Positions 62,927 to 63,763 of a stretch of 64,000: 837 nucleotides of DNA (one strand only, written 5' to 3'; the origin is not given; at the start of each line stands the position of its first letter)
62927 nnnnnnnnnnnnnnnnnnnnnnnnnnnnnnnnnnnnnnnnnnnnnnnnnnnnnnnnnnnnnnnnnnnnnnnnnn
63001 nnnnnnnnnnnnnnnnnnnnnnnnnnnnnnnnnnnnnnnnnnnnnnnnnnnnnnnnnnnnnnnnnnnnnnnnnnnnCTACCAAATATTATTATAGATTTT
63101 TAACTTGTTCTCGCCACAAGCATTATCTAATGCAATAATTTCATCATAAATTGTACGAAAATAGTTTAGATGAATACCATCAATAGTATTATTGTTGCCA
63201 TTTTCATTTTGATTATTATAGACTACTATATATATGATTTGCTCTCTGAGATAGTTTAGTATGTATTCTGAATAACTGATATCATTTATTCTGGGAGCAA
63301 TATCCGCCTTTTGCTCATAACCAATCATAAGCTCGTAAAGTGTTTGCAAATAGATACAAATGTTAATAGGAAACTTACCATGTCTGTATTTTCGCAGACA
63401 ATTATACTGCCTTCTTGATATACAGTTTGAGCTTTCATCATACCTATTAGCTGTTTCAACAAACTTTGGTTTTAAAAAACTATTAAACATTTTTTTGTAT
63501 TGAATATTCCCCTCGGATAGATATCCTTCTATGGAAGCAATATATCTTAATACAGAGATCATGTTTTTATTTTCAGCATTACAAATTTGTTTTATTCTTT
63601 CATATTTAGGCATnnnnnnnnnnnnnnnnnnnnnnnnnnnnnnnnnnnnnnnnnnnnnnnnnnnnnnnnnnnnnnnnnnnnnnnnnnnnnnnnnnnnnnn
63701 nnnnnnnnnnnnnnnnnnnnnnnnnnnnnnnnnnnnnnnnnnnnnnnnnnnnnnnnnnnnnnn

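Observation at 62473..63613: AT-rich, tightly coupled two-gene cassette of unknown function in the island cargo region (top candidate for an undescribed accessory, defence or immunity module)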

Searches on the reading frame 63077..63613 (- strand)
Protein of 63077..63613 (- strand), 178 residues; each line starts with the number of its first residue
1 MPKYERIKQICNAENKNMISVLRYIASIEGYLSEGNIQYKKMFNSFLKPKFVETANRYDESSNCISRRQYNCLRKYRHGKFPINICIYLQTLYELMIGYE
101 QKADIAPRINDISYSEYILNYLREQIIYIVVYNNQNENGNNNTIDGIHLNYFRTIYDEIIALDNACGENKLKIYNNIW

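Call 4: search_protein_families(library=pfam, proteins=[window:63077-63613:-], max_evalue=1)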
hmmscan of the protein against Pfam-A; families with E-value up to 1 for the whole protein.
window:63077-63613:- (178 aa): 1 family
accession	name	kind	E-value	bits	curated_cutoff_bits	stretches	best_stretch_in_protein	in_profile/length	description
PF09094.16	AmyA-A_glucT_m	-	0.18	12.7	27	1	33-97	11-74/80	Alpha-amylase/4-alpha-glucanotransferase, middle domain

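Call 5: search_protein_families(library=padloc, proteins=[window:63077-63613:-], max_evalue=1)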
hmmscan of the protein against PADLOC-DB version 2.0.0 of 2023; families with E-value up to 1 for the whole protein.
window:63077-63613:- (178 aa): 0 families

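Call 6: search_protein_families(library=ncbifam, proteins=[window:63077-63613:-], max_evalue=1)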
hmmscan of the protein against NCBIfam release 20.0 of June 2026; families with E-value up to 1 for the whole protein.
window:63077-63613:- (178 aa): 0 families

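Call 7: search_protein_families(library=phrogs, proteins=[window:63077-63613:-], max_evalue=1)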
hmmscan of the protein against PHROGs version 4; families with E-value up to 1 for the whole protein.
window:63077-63613:- (178 aa): 1 family
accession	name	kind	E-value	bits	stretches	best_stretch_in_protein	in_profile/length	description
phrog_19379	-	unknown function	0.18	12.8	1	152-176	20-44/59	-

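Call 8: find_encoding_contigs(protein=window:63077-63613:-, flank=10000, max_places=10)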
Protein window:63077-63613:- (178 aa): 16 contigs read that carry it; 10 places shown.
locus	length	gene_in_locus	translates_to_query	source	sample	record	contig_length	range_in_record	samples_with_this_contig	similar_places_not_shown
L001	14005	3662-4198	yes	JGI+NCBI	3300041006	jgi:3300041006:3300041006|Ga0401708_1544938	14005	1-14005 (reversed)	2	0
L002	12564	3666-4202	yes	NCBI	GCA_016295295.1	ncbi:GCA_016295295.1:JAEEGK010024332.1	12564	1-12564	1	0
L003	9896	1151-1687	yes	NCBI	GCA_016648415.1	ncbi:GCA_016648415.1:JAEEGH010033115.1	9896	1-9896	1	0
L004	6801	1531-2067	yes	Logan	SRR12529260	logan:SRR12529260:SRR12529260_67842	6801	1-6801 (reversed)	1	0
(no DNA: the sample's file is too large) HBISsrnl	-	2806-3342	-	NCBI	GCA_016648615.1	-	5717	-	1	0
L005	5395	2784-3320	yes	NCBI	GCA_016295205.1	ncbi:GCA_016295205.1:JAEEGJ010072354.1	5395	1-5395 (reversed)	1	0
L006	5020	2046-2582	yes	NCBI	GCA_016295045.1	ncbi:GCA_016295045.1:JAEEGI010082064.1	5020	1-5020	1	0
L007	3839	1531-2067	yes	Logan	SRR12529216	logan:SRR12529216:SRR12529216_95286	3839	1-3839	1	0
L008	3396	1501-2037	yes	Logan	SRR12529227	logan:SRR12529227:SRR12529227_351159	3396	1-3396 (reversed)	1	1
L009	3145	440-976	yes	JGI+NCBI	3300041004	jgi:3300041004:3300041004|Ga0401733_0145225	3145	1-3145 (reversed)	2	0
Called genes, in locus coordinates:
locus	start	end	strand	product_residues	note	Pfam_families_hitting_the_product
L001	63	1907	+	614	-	PF05593:RHS_repeat (faint), PF25023:TEN_YD-shell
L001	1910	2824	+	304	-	PF13606:Ank_3 (faint), PF12796:Ank_2, PF13637:Ank_4, PF13857:Ank_5 (weak), PF00023:Ank (weak), PF13637:Ank_4 (weak)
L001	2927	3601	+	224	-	PF25023:TEN_YD-shell (faint), PF05593:RHS_repeat (faint)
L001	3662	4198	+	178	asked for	-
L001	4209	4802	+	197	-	-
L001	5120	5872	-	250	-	PF04203:Sortase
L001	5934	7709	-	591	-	PF00877:NLPC_P60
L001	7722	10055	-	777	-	PF12846:AAA_10 (weak), PF19044:P-loop_TraG, PF01935:DUF87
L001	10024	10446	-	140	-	PF12666:PrgI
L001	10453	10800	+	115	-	-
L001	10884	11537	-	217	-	-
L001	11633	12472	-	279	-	PF19478:TrbL_2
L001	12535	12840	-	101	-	PF04956:TrbC (weak)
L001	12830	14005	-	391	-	?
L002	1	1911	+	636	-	?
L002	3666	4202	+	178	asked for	-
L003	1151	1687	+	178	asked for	-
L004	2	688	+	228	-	?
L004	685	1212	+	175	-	-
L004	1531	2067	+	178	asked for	-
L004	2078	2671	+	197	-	-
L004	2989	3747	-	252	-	PF04203:Sortase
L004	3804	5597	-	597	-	PF00877:NLPC_P60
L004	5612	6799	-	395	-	?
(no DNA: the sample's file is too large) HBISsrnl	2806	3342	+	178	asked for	-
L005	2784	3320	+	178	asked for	-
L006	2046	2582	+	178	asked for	-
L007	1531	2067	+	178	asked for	-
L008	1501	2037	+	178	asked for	-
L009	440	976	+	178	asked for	-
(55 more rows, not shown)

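Call 9: find_homologous_proteins(query=window:63077-63613:-, max_evalue=0.01)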
Query window:63077-63613:- (178 aa): 7 proteins with E <= 0.01 among 37 candidates.
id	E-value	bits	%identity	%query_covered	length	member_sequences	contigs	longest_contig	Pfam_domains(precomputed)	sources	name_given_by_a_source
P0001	4.8e-113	393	100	100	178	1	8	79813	-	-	-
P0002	1.7e-74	268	70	100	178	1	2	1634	-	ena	-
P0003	2.6e-74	267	69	100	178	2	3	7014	-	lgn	-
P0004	1.1e-73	265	70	100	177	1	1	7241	-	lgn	-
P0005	5.9e-70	253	66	100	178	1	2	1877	-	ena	-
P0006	6.2e-68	246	66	100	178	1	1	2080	-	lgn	-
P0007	7.0e-35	139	42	100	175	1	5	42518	-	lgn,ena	-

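Call 15: find_encoding_contigs(protein=P0007, flank=10000, max_places=6)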
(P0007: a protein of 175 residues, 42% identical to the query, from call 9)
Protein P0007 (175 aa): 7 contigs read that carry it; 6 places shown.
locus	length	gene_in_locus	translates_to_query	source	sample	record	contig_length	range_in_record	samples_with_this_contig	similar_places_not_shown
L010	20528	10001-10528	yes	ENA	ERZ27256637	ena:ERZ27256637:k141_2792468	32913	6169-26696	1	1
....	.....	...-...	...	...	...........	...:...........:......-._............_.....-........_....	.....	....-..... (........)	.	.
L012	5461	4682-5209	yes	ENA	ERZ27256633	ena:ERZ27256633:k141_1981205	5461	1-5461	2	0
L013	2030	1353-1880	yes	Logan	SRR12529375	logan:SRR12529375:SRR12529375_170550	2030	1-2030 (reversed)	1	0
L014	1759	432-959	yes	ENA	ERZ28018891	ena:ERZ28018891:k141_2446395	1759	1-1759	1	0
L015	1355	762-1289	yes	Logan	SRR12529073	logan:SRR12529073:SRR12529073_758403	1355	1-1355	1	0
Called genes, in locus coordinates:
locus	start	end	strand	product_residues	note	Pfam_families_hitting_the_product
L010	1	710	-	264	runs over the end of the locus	PF00072:Response_reg, PF04397:LytTR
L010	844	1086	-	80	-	-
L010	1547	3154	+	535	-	PF00082:Peptidase_S8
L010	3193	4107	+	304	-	-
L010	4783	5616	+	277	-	PF02086:MethyltransfD12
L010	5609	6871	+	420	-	PF00149:Metallophos, PF12850:Metallophos_2 (faint)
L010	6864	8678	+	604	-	PF24389:ORC-CDC6-like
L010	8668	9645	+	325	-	-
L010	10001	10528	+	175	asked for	-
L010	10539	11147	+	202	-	-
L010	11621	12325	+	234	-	PF06114:Peptidase_M78 (faint)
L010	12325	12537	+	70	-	-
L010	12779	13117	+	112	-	PF08279:HTH_11 (weak)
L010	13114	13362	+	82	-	-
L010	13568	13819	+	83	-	-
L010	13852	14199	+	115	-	-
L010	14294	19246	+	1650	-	-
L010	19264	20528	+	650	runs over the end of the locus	-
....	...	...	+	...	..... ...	-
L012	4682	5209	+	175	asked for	-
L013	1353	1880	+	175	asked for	-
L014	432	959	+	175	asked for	-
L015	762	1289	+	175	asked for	-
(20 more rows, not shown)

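Call 16: find_encoding_contigs(protein=P0003, flank=10000, max_places=6)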
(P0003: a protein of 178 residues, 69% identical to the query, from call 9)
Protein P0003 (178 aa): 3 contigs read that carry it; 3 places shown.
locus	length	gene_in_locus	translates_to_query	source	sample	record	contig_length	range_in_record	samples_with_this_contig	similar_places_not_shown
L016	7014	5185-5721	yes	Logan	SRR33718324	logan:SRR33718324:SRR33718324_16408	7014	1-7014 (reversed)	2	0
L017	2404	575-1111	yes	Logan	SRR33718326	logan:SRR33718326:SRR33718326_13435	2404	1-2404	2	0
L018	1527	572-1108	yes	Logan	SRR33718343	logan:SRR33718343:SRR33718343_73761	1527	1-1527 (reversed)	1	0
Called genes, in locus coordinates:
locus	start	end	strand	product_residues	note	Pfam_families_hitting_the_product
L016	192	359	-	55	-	-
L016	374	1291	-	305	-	-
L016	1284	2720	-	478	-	PF00672:HAMP, PF00512:HisKA, PF02518:HATPase_c, PF13589:HATPase_c_3 (weak)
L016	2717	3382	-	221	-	PF00072:Response_reg, PF00486:Trans_reg_C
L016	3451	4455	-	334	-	PF02388:FemAB, PF13480:Acetyltransf_6, PF02388:FemAB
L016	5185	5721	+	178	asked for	-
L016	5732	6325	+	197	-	-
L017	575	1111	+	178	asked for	-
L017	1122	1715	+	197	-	-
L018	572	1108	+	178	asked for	-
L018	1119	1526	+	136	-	?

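Call 17: find_encoding_contigs(protein=P0004, flank=10000, max_places=6)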
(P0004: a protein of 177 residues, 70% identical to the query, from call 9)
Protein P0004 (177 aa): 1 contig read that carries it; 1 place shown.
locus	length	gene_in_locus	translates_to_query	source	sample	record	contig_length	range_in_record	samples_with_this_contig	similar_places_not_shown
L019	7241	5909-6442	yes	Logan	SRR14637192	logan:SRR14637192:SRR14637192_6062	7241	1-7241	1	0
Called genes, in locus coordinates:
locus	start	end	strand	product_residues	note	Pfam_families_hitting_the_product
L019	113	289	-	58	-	-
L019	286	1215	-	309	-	-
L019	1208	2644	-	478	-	PF00672:HAMP, PF00512:HisKA, PF02518:HATPase_c, PF13589:HATPase_c_3 (weak)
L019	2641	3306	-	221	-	PF00072:Response_reg, PF00486:Trans_reg_C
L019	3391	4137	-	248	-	PF13529:Peptidase_C39_2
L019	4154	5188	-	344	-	PF02388:FemAB, PF13480:Acetyltransf_6, PF02388:FemAB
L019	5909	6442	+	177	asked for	-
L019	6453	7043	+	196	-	-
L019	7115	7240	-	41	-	?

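Call 26: search_solved_structures(query=A1, max_evalue=10)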
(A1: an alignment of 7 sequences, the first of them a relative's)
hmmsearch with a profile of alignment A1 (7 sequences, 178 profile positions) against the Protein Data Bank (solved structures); distinct sequences matched with E-value up to 10: 0.

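Call 34: search_protein_families(library=padloc, proteins=[L010:4783-5616:+, L010:5609-6871:+, L010:6864-8678:+, L010:8668-9645:+, L010:11621-12325:+, L010:3193-4107:+, L010:14294-19246:+], max_evalue=0.01)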
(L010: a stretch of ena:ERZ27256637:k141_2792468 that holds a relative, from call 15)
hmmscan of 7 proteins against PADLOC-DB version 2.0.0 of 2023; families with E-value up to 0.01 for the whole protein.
L010:4783-5616:+ (277 aa): 20 families
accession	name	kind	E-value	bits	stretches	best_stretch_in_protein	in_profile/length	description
PDLC03266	MTase_II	-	1.4e-82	275.4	1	3-263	16-282/285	Type II methyltransferase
PDLC03294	MTase_II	-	1.1e-72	243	1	1-265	4-271/272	Type II methyltransferase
PDLC03729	oMTase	-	2.3e-58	195.9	1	2-262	5-266/275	orphan methyltransferase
PDLC03735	oMTase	-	4e-55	185.2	1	3-266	9-283/284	orphan methyltransferase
PDLC03261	MTase_II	-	5.5e-47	158.4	1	4-243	27-268/643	Type II methyltransferase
PDLC03247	MTase_II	-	9.8e-31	105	1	2-268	3-268/282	Type II methyltransferase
PDLC03264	MTase_II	-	2.9e-29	100.3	1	23-237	33-255/306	Type II methyltransferase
PDLC03344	MTase_II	-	1.8e-24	84.3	1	2-132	4-140/154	Type II methyltransferase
PDLC03383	MTase_II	-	1.6e-22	78.3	2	76-267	118-315/318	Type II methyltransferase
PDLC03244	MTase_II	-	8.3e-19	65.8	1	1-271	27-291/295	Type II methyltransferase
PDLC03302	MTase_II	-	1.2e-16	58.6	1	2-181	360-545/626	Type II methyltransferase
PDLC03253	MTase_II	-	1.2e-14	52.7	1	1-181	3-183/253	Type II methyltransferase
PDLC03349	MTase_II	-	6.1e-14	49.8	2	94-209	186-301/374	Type II methyltransferase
PDLC03287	MTase_II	-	1.8e-13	48.2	1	3-267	365-643/646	Type II methyltransferase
PDLC03717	oMTase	-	2.7e-13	48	1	2-212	3-217/285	orphan methyltransferase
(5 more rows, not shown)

L010:5609-6871:+ (420 aa): 2 families
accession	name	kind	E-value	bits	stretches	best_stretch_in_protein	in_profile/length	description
PDLC05051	PDC-S60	-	1.6e-08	31.2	1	3-226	2-212/1027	-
PDLC00736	Effector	-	0.0021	15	1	48-270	37-238/561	Endonuclease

L010:6864-8678:+ (604 aa): 5 families
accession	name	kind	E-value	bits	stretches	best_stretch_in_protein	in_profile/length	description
PDLC04213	HEC-02A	-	0.001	16.7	1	48-111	21-79/337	-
PDLC04164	AriA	-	0.0026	15.4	1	33-87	10-64/253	-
PDLC04214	HEC-02A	-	0.0035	14.7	0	49-82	21-53/338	-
PDLC04140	mad8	-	0.006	14.1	1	48-77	25-54/314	mads_8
PDLC04561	PDC-M28C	-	0.0079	13.1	0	27-86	23-81/480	-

L010:8668-9645:+ (325 aa): 5 families
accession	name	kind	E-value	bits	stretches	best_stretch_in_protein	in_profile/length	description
PDLC01921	CARF6--CARF_CARF_CARF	-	7.5e-75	250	1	9-312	7-297/298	-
PDLC01915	CARF6--CARF_CARF_CARF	-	2.6e-25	87.5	1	14-276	14-262/297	-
PDLC01912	CARF6--CARF_CARF_CARF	-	9.4e-21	72.5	1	15-304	16-301/312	-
PDLC01917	CARF6--CARF_CARF_CARF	-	1.1e-10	39.3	1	13-258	12-253/308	-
PDLC01923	CARF6--CARF_CARF_CARF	-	0.0014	15.8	1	21-275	24-273/299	-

L010:11621-12325:+ (234 aa): 11 families
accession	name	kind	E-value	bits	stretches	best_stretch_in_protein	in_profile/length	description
PDLC04141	capP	-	5e-12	43.8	1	92-216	59-154/242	capP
PDLC03945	RmrA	-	2.2e-07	28.4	1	101-220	206-298/394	-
PDLC03954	RmrA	-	4.7e-07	27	1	102-224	207-299/380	-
PDLC03952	RmrA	-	1.7e-06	25.1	1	100-224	217-311/395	-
PDLC03943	RmrA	-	6.1e-06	23.6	1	149-220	217-277/370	-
PDLC03949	RmrA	-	7e-05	19.8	1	99-218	185-268/363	-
PDLC03944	RmrA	-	0.00016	18.8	1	99-220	195-288/384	-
PDLC03946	RmrA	-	0.00032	17.5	1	98-218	185-270/357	-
PDLC03947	RmrA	-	0.00036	17.5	1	101-220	206-295/383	-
PDLC03948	RmrA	-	0.0009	16.2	1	98-176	202-266/397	-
PDLC03951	RmrA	-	0.0013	15.8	1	102-183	204-268/400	-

L010:3193-4107:+ (304 aa): 0 families

L010:14294-19246:+ (1650 aa): 0 families
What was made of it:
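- L010: after a Type II MTase, a metallophosphatase, an ORC/Cdc6-like ATPase and a CARF6-like protein (E=7.5e-75), and before a CapP/M78-like gene (calls 15, 34).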

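Call 35: search_protein_representatives(alignment_id=A1)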
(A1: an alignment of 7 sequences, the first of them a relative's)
Query: 7 sequences, 178 profile positions. Proteins with E-value up to 0.001 (for the whole library): 22; up to 1e-10: 17; up to 1e-30: 6. The best 22 are listed.
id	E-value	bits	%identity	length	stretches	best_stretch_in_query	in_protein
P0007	3.3e-76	271.3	-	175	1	1-178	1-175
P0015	4.6e-57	208.9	-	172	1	1-178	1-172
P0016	3.0e-51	190.0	-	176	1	1-178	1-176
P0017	2.9e-43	164.0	-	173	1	1-178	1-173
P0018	5.2e-39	150.1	-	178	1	1-178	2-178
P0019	1.0e-32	129.6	-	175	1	2-178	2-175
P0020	1.8e-28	115.8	-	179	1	1-178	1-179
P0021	2.7e-28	115.2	-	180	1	3-178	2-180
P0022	1.2e-26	109.8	-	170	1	5-178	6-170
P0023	2.1e-22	96.0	-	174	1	5-178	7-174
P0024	2.9e-21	92.3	-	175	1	7-176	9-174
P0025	6.1e-21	91.2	-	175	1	1-178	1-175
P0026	5.6e-17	78.3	-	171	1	7-168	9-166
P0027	7.7e-14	68.1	-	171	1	5-178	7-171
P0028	2.6e-11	59.9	-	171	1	6-159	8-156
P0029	6.0e-11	58.7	-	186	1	3-167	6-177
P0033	9.5e-07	45.0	-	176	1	3-172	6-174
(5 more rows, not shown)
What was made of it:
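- There are 22 representatives among 1.84 billion proteins (call 35).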

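Call 37: predict_structure(alignment_id=A1)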
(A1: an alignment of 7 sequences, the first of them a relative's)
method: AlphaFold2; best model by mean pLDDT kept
length: 178 residues; sequences in the alignment: 7
mean_pLDDT: 76.6   pTM: 0.76
mean pLDDT of the five models: 76.6, 70.6, 69.3, 54.0, 44.8
residues with pLDDT >= 90: 44; 70-90: 85; 50-70: 27; < 50: 22
segments of 3 or more residues with pLDDT < 50: 134-142, 166-178
pLDDT, mean of each block of 10 residues (from residue 1): 61 82 94 92 96 90 86 68 81 90 80 85 79 49 65 80 57 35
secondary structure, 60 per line:
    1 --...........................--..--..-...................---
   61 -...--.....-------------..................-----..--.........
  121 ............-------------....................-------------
elements in order: H3-29 H39-57 H67-71 H85-102 H114-132 H146-165
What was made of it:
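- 63077..63613 (-): Gene 1. A 178-aa soluble all-helical protein. Its C-terminal tail, K-I-Y-N-N-I-W, is conserved but predicted to be disordered. Proposed role: sensor, regulator or partner subunit. AF2 pLDDT 76.6, pTM 0.76, six helices, tail pLDDT about 35 (call 37).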

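Call 41: fold_search(model_id=the predicted structure, library=pdb)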
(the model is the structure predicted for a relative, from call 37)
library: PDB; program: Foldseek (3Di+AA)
matches with E <= 10: 86; with E <= 0.001: 0
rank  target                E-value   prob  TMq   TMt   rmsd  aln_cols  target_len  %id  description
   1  5heu_A                1.0e+00  0.14  0.20  0.13  11.5       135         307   15  Pentameric ligand-gated ion channel ELIC mutant A257Y (released 2016-03-02)
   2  2aaw_A                1.5e+00  0.08  0.17  0.16  12.2       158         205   11  Studies on ligand binding and enzyme inhibition of Plasmodium falciparum glutathione S-transferase (released 2006-01-10)
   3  4zxg_B                1.6e+00  0.08  0.16  0.15  11.6       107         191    8  Ligandin binding site of PfGST (released 2015-06-24)
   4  1f99_B                2.1e+00  0.08  0.18  0.19  13.4       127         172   14  CRYSTAL STRUCTURE OF R-PHYCOCYANIN FROM POLYSIPHONIA AT 2.4 A RESOLUTION (released 2001-07-09)
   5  3fr3_B                2.9e+00  0.07  0.21  0.19  10.0       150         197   11  Tetramerization and Cooperativity in Plasmodium falciparum glutathione transferase are mediated by the atypic loop 113 (released 2010-01-26)
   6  6ssi_A                3.4e+00  0.06  0.19  0.13  11.0       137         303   12  Structure of the pentameric ligand-gated ion channel ELIC in complex with a PAM nanobody (released 2020-02-12)
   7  3fr9_B                3.4e+00  0.05  0.17  0.16  12.3       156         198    9  Tetramerization and Cooperativity in Plasmodium falciparum glutathione transferase are mediated by the atypic loop 113 (released 2010-01-26)
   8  1jtx_A                3.4e+00  0.03  0.15  0.15  13.3       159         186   16  Crystal structure of the multidrug binding transcriptional regulator QacR bound to crystal violet (released 2001-12-07)
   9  2bv8_B                3.5e+00  0.05  0.18  0.18  13.5       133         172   14  The crystal structure of Phycocyanin from Gracilaria chilensis. (released 2006-08-16)
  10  6y3d_BBB              3.7e+00  0.05  0.18  0.18  13.1       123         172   14  X-ray structure of thermophilic C-phycocyanin from Galdiera phlegrea (released 2020-12-30)
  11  2j9h_A                3.7e+00  0.05  0.19  0.18  12.7       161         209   14  Crystal structure of human glutathione-S-transferase P1-1 cys-free mutant in complex with S-hexylglutathione at 2.4 A  (released 2006-11-14)
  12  9qwr_B                3.7e+00  0.04  0.16  0.16  21.1       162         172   10  MIC60 helical bundle dimer (released 2026-02-25)
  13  1pa3_A                3.7e+00  0.04  0.17  0.16  12.7       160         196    8  Crystal Structure of Glutathione-S-transferase from Plasmodium falciparum (released 2003-11-25)
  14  3nmm_A                3.9e+00  0.06  0.19  0.23  12.6       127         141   11  Human Hemoglobin A mutant alpha H58W deoxy-form (released 2010-07-14)
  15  5cmw                  4.1e+00  0.05  0.18  0.19  12.4       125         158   11  Crystal structure of yeast Ent5 N-terminal domain-soaked in KI (released 2016-07-20)
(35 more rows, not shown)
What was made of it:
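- On XRE-family helix-turn-helix regulator (gene 1): The best Foldseek PDB hits are at E>=1, and TetR-type hits at E 3.4-6.9 are noise (call 41).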

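Call 44: find_related_loci(query=A1, collection=genome_contigs, flank=8000)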
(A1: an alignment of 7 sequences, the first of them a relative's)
Query A1 (178 aa) in genome_contigs; peptide patterns used: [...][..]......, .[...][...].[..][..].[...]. (x = any residue, [..] = any of these).
107 stretches matched a pattern, but none encodes a relative of the query by tblastn (E <= 1e-3).

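Call 45: find_encoding_contigs(protein=P0015, flank=8000, max_places=4)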
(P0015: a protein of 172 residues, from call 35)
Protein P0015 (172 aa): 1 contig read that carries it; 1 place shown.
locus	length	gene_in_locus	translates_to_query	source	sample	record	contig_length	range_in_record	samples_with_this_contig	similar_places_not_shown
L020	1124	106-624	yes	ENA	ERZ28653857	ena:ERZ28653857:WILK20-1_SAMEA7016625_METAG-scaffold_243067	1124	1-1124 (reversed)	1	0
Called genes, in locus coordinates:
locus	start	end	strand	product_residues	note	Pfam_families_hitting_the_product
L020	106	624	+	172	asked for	-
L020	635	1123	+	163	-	?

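Call 46: find_encoding_contigs(protein=P0018, flank=8000, max_places=4)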
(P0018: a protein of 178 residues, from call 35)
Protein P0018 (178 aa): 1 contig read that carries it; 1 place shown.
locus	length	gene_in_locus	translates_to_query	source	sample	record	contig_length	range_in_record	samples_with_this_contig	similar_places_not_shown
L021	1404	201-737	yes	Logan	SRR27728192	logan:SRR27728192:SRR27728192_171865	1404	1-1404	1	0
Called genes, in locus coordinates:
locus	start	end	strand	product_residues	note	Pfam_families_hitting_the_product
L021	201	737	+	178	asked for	-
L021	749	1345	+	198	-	-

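Call 47: find_encoding_contigs(protein=P0021, flank=8000, max_places=4)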
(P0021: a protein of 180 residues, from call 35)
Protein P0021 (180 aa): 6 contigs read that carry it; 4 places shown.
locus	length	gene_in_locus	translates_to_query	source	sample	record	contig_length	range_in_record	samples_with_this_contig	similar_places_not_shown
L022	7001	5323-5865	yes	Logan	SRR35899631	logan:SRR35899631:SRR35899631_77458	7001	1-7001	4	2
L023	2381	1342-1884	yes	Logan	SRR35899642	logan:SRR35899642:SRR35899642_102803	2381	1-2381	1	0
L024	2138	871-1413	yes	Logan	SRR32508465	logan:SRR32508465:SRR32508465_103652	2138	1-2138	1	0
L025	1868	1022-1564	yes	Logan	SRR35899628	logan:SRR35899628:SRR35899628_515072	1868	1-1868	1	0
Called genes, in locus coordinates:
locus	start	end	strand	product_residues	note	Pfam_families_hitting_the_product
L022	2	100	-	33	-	?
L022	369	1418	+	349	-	-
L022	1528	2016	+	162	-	PF13420:Acetyltransf_4 (weak), PF00583:Acetyltransf_1, PF13673:Acetyltransf_10 (weak), PF13508:Acetyltransf_7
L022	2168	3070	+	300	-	-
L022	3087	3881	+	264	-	-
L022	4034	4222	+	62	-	-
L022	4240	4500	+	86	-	-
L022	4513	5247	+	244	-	-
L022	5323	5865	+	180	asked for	-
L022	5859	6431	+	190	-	-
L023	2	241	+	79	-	?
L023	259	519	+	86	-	-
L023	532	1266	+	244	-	-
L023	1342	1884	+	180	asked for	-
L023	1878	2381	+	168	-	?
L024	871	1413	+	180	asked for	-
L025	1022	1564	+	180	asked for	-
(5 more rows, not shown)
